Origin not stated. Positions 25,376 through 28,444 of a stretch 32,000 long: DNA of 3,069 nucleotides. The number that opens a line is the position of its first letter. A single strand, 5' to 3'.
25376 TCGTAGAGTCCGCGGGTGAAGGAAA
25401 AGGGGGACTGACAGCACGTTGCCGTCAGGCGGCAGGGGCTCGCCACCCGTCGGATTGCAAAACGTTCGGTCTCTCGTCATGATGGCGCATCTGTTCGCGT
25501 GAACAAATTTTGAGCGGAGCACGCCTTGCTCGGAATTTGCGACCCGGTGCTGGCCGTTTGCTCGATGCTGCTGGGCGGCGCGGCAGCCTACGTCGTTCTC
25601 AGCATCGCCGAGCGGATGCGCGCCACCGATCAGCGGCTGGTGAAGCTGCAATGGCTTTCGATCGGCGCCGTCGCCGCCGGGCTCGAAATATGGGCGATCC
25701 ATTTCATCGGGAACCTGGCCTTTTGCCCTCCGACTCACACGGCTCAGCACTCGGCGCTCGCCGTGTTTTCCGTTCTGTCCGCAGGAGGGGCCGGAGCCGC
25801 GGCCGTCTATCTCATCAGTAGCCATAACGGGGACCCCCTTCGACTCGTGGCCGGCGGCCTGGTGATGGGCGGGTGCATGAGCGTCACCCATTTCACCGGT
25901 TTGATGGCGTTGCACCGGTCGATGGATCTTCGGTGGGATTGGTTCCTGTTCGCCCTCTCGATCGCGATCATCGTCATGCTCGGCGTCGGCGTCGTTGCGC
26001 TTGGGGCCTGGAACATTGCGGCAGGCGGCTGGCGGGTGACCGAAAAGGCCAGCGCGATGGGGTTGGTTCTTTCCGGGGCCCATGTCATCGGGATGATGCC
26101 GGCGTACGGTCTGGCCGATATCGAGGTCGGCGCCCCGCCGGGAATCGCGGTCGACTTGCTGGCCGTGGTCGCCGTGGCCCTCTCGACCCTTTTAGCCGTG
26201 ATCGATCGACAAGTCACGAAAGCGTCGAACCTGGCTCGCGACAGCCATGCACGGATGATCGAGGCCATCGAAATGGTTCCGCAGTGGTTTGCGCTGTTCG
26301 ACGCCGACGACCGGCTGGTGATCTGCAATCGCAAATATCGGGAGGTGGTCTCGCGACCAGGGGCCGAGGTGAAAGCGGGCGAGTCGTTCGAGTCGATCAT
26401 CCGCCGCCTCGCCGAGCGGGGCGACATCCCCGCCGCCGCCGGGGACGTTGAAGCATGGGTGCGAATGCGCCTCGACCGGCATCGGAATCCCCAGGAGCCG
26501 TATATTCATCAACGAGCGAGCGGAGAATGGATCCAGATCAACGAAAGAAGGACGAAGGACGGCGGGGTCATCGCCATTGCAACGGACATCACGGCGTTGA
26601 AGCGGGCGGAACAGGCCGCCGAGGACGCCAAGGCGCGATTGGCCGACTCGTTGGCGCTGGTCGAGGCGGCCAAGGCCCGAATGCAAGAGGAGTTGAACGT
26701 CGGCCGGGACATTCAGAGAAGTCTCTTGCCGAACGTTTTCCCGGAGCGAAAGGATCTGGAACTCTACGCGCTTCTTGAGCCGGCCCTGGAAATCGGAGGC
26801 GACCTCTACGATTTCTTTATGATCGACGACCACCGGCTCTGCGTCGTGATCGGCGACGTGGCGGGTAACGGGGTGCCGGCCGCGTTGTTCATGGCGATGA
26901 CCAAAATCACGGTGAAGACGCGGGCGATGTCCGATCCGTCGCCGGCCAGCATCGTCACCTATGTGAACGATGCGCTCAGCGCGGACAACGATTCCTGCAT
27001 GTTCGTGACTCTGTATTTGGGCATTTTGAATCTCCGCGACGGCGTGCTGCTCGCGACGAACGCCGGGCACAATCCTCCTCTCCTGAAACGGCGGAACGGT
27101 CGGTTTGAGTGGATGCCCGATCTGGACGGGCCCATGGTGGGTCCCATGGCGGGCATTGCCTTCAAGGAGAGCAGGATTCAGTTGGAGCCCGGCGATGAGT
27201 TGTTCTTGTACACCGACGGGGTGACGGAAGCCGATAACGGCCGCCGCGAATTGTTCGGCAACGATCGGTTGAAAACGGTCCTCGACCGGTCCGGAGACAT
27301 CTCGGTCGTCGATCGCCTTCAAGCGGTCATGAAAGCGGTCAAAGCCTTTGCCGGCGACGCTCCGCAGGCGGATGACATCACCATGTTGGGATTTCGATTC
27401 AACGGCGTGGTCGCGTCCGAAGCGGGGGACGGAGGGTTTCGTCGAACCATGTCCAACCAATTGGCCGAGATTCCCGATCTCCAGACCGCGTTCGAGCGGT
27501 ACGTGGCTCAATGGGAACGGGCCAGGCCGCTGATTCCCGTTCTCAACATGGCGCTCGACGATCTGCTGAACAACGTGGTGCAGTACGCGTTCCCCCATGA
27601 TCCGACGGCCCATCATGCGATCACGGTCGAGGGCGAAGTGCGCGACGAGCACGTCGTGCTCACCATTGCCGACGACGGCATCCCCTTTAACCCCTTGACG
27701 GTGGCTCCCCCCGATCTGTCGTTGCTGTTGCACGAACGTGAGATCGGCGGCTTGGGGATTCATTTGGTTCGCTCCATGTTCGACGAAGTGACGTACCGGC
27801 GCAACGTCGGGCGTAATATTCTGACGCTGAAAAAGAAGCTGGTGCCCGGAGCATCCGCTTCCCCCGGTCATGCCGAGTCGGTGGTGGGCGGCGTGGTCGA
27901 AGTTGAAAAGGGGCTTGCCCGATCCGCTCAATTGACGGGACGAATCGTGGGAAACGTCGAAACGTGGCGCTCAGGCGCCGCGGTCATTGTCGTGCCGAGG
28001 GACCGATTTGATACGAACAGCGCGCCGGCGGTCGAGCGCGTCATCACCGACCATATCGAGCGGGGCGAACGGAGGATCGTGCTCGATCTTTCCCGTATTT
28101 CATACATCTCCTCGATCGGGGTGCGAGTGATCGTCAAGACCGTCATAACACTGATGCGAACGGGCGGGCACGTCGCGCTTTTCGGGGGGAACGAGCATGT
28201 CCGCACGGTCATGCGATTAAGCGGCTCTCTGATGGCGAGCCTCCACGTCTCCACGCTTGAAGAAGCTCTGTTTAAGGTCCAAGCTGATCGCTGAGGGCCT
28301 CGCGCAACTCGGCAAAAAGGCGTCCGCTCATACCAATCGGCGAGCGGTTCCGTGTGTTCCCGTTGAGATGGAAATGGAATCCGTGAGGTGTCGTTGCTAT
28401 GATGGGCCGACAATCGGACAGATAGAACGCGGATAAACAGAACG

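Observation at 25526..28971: A whole partner-switching circuit fused into one membrane protein (MHYT-PAS-PP2C-RsbW kinase-STAS), plus a free STAS paralogue and no visible sigma-factor target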

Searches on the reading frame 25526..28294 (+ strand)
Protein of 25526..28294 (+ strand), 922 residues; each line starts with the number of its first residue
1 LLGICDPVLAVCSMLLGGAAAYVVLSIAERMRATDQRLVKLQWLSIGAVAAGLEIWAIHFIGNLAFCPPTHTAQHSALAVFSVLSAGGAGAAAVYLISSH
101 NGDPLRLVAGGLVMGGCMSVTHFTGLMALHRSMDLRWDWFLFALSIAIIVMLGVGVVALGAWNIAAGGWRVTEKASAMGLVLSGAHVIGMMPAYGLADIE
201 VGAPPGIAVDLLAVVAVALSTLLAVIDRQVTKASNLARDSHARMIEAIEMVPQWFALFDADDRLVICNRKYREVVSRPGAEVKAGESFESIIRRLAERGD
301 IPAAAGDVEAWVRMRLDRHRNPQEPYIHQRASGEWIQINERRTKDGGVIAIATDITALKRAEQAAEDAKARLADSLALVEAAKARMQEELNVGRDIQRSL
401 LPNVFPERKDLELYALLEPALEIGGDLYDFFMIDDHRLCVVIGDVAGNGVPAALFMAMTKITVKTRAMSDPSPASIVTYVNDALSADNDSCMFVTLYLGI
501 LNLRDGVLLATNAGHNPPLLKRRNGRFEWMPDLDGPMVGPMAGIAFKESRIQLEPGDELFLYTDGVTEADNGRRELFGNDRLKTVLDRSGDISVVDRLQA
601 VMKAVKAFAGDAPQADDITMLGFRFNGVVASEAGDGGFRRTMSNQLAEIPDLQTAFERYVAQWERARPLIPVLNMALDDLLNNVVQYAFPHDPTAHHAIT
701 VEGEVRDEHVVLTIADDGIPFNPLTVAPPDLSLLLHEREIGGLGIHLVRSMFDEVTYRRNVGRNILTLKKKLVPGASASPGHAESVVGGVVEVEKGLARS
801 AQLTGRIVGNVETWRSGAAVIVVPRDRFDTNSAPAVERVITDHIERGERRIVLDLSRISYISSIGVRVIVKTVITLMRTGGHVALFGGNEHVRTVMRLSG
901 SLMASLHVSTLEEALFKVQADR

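Call 3: search_protein_families(library=pfam, proteins=[window:25526-28294:+], max_evalue=0.01)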
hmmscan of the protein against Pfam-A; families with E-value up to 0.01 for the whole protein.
window:25526-28294:+ (922 aa): 8 families
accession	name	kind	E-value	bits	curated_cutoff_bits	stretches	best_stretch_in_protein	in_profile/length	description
PF07228.17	SpoIIE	-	5.6e-47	160.6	25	1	434-625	1-191/192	Stage II sporulation protein E (SpoIIE)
PF12860.13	PAS_7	-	5.3e-25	88.2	27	1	249-363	2-115/115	PAS fold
PF13581.12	HATPase_c_2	-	1.1e-17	64.7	27.4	1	643-770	2-127/127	Histidine kinase-like ATPase domain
PF01740.26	STAS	-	3.4e-12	46.5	22.6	1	817-901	8-93/106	STAS domain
PF03707.21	MHYT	-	2.2e-10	40.8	21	2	54-110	3-59/59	Bacterial signalling protein N terminal repeat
PF13466.11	STAS_2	-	5.2e-06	27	29.2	1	827-900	6-78/80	STAS domain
PF02518.31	HATPase_c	-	0.0033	18.3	26.4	1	675-750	8-82/111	Histidine kinase-, DNA gyrase B-, and HSP90-like ATPase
PF08448.16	PAS_4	-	0.0092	16.6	23.1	0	251-360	4-110/110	PAS fold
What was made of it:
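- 25526..28294 (+): 922-aa five-domain gene: MHYT - PAS_7 - helical linker - PP2C - RsbW-type kinase - tether - STAS. Pfam domains in call 3.
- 26270..26614 (+): PAS_7 domain (residues 249-363). Pfam PAS_7 5.3e-25 (call 3).
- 26825..27400 (+): PP2C/SpoIIE phosphatase (residues 434-625) with invariant metal-binding motifs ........, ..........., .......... and QADDIT. Pfam SpoIIE 5.6e-47 (call 3).
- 27452..27835 (+): GHKL serine-kinase / anti-sigma-type domain (residues 643-770). N-box D679...N683, G1 DDGIPF, G2 GGLG. Pfam HATPase_c_2 1.1e-17 (call 3).
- On Partner-switching module (RsbU/RsbW/RsbV type): Pfam SpoIIE 160.6 bits (call 3). HATPase_c_2 64.7 bits (call 3).
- On MHYT sensor domain (PF03707): 40.8 bits against a cut-off of 21, in 2 stretches (call 3).
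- Checked: Pfam (call 3) finds all five domains above gathering score: MHYT 54-110 (2 stretches, 40.8 bits against a cut-off of 21), PAS_7 249-363 (88 bits), SpoIIE 434-625 (160.6 bits), HATPase_c_2 643-770 (64.7 bits) and STAS 817-901 (46.5 bits).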

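Call 4: search_protein_families(library=ncbifam, proteins=[window:25526-28294:+], max_evalue=0.01)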
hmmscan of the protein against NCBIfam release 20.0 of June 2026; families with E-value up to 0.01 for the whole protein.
window:25526-28294:+ (922 aa): 11 families
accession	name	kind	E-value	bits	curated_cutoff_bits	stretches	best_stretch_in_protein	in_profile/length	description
NF038263.1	prot_phos_SiaA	equivalog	4.4e-18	65.2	700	1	365-626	390-658/658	biofilm regulation protein phosphatase SiaA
NF038348.1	T2SS_HK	subfamily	1.3e-17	63.4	450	1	2-223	2-226/574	histidine kinase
TIGR00377.1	ant_ant_sig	superfamily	7.3e-15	54.8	53.45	1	811-908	5-102/108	anti-sigma factor antagonist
NF041831.1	NO_HK_NahK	exception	2e-14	52.6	1500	1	230-366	74-197/854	hybrid sensor histidine kinase/response regulator NahK/ErcS'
NF045505.1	RR_RssB_Pseudo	equivalog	1.9e-13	50.2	700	1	372-569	138-341/394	two-component system response regulator RssB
TIGR02886.1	spore_II_AA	equivalog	1.4e-08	34.7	114.75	1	825-914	15-105/106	anti-sigma F factor antagonist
NF003144.0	PRK04069.1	equivalog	3.3e-07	29.8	145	1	674-767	44-139/161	anti-sigma B factor RsbW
TIGR02865.1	spore_II_E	equivalog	2.4e-05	22.6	490.8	1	422-621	565-759/764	stage II sporulation protein E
TIGR01924.1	rsbW_low_gc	equivalog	7.6e-05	22.2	155.05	1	673-765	43-137/159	anti-sigma B factor RsbW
NF002134.0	PRK00971.1-4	equivalog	0.0011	17.7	557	1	820-902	330-411/429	glutaminase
NF046044.1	PnpS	equivalog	0.0054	15.8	400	0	219-367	32-172/390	two-component system histidine kinase PnpS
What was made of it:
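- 27974..28228 (+): Tethered STAS domain (residues 817-901). Predicted phospho-acceptor is S863 (codon 28112-28114) in the invariant Y-I-S-S-I-G. Pfam STAS 3.4e-12, and TIGR00377 above its cut-off (calls 3, 4).
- On HsbR/CrsR-type regulators: NF045505 RssB_Pseudo scores 50 bits against a cut-off of 700 (call 4).
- Closest known: HsbR/HsbA. Different: The NCBIfam RssB/SiaA equivalog scores are far below their cut-offs (call 4).
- Checked: TIGR00377 (anti-sigma factor antagonist) scores 54.8 against a cut-off of 53.45 (call 4).
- Its TIGR00377 score is only just above threshold (54.8 against 53.45, call 4).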
